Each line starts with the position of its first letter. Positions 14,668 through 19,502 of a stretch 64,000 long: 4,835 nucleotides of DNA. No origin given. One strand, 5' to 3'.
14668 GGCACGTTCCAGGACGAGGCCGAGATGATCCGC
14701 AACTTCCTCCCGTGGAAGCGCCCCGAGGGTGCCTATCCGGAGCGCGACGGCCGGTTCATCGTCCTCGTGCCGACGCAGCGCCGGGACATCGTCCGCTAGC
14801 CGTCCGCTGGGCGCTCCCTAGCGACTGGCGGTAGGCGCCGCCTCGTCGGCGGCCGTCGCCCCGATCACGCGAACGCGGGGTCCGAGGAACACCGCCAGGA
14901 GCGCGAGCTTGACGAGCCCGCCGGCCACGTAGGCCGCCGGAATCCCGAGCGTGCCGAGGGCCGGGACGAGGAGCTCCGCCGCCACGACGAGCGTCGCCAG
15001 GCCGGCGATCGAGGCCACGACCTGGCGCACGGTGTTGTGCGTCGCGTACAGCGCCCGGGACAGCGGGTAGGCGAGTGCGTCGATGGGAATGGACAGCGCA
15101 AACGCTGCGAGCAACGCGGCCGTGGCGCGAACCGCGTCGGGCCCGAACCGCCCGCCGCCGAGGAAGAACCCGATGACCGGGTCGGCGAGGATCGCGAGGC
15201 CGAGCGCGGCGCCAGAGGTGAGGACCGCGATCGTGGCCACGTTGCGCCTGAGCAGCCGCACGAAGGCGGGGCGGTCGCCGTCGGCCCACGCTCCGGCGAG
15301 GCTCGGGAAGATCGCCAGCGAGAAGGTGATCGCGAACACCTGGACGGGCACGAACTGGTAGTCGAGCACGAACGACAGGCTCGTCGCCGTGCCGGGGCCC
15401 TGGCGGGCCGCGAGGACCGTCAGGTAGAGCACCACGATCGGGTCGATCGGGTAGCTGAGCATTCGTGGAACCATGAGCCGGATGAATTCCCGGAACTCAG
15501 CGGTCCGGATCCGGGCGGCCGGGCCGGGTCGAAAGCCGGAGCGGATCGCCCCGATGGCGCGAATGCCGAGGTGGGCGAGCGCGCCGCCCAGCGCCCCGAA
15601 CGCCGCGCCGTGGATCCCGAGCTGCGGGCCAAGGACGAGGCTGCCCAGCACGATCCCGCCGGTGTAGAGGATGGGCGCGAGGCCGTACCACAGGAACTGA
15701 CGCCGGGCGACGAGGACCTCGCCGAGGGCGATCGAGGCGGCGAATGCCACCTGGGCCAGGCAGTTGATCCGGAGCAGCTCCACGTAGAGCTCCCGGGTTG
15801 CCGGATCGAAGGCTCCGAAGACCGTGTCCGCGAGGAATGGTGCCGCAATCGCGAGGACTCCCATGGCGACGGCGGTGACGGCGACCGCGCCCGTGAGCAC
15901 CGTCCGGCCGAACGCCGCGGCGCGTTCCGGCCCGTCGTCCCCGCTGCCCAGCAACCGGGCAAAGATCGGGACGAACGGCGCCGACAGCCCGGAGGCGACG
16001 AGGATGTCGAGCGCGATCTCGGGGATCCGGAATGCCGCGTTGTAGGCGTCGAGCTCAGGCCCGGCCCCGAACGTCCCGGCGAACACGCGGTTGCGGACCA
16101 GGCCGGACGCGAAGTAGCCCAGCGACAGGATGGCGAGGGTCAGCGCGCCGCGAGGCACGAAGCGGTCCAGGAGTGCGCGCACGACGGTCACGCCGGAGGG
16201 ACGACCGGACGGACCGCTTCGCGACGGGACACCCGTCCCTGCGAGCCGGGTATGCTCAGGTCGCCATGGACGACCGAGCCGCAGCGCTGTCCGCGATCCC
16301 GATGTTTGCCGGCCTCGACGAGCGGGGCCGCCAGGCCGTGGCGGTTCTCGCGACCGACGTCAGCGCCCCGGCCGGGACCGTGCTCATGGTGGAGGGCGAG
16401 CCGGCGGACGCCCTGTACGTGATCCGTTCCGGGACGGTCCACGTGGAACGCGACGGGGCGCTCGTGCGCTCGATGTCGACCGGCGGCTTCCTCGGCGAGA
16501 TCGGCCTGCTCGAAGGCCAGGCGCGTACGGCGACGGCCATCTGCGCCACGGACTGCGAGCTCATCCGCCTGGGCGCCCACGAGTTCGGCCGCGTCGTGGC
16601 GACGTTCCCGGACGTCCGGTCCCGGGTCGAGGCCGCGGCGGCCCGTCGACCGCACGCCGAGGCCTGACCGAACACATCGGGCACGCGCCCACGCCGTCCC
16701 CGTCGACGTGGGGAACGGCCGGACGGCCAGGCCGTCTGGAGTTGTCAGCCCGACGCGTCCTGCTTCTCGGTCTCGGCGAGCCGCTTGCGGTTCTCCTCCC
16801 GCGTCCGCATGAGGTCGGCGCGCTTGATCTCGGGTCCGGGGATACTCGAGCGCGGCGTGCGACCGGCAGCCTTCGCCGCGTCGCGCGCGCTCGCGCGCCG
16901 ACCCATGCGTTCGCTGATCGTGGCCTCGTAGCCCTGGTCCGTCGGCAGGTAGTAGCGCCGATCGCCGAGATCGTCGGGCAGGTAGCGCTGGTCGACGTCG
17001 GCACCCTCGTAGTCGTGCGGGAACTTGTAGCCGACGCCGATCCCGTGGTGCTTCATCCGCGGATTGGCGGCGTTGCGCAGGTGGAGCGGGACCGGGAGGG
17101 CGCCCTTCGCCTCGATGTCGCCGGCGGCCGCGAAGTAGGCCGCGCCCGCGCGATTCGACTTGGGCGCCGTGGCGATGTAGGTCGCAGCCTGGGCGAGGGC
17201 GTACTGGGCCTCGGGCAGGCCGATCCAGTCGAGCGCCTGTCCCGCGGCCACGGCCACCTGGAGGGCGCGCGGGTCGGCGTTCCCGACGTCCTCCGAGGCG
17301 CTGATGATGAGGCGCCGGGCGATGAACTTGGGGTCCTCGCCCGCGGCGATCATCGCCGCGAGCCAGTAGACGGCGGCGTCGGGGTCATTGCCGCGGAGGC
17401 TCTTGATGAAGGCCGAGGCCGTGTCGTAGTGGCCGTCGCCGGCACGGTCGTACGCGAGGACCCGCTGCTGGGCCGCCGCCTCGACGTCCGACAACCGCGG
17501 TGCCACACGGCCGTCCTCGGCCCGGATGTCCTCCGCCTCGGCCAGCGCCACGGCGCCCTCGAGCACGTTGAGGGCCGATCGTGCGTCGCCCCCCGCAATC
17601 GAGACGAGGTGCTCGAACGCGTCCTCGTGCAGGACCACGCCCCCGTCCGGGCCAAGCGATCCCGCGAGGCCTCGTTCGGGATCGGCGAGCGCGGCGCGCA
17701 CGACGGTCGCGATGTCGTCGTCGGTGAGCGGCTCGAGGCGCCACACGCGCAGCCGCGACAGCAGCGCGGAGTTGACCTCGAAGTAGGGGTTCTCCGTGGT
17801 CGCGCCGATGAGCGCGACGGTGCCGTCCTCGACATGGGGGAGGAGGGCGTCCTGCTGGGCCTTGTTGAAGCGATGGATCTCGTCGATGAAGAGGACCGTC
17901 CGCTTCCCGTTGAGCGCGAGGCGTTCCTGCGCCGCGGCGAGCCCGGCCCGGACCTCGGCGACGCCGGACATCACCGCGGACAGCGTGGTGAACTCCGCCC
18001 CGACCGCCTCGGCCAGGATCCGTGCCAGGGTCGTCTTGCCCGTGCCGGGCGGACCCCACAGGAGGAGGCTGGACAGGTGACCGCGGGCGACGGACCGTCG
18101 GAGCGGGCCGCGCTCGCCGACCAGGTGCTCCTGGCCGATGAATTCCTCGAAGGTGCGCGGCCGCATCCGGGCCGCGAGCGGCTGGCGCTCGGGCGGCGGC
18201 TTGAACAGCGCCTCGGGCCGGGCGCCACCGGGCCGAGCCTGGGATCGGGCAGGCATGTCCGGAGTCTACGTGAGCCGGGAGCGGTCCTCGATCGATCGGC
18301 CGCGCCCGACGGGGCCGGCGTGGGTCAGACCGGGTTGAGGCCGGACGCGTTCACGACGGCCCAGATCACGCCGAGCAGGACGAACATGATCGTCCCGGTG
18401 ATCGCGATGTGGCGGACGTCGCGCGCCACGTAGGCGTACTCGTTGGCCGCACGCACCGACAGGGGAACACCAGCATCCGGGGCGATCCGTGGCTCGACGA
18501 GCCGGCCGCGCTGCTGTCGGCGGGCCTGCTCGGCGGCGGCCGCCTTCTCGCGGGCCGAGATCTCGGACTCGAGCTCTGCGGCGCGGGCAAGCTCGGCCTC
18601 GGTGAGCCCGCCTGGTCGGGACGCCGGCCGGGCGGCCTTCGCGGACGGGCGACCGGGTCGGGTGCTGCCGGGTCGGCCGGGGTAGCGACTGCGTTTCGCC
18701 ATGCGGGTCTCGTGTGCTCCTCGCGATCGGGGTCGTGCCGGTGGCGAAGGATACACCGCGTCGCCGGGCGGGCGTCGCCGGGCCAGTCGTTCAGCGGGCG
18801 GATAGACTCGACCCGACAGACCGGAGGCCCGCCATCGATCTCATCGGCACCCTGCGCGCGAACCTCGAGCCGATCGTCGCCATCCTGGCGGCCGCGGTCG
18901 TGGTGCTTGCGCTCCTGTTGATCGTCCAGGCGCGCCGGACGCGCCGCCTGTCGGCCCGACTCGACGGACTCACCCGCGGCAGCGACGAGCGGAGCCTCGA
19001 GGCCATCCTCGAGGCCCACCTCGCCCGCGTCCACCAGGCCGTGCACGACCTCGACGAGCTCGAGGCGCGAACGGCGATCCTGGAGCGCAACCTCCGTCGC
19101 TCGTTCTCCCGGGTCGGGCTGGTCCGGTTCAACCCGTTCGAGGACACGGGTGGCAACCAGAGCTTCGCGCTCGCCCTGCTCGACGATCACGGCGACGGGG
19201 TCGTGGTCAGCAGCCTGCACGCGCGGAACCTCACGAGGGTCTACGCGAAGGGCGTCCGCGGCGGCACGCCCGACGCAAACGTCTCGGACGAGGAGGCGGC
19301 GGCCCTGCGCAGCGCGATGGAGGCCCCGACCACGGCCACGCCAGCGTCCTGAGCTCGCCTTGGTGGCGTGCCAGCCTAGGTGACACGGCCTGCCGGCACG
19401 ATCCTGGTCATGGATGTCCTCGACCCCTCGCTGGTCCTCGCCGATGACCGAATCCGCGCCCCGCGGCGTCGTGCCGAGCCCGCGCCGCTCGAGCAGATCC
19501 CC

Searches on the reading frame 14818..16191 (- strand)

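Call 8: search_protein_families(library=pfam, proteins=[window:14818-16191:-], max_evalue=0.001)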
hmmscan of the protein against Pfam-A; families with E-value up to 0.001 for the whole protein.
window:14818-16191:- (457 aa): 1 family
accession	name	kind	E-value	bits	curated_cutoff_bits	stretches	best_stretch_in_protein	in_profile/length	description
PF03023.19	MurJ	-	5.2e-55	187.3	27.4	1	38-444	2-407/451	Lipid II flippase MurJ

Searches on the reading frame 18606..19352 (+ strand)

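Call 8: search_protein_families(library=pfam, proteins=[window:18606-19352:+], max_evalue=0.001)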
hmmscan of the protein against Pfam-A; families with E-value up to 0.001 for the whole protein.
window:18606-19352:+ (248 aa): 1 family
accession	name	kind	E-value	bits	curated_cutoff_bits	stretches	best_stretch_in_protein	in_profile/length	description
PF14584.11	DUF4446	-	1.3e-40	139.3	27.4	1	90-238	2-150/150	Protein of unknown function (DUF4446)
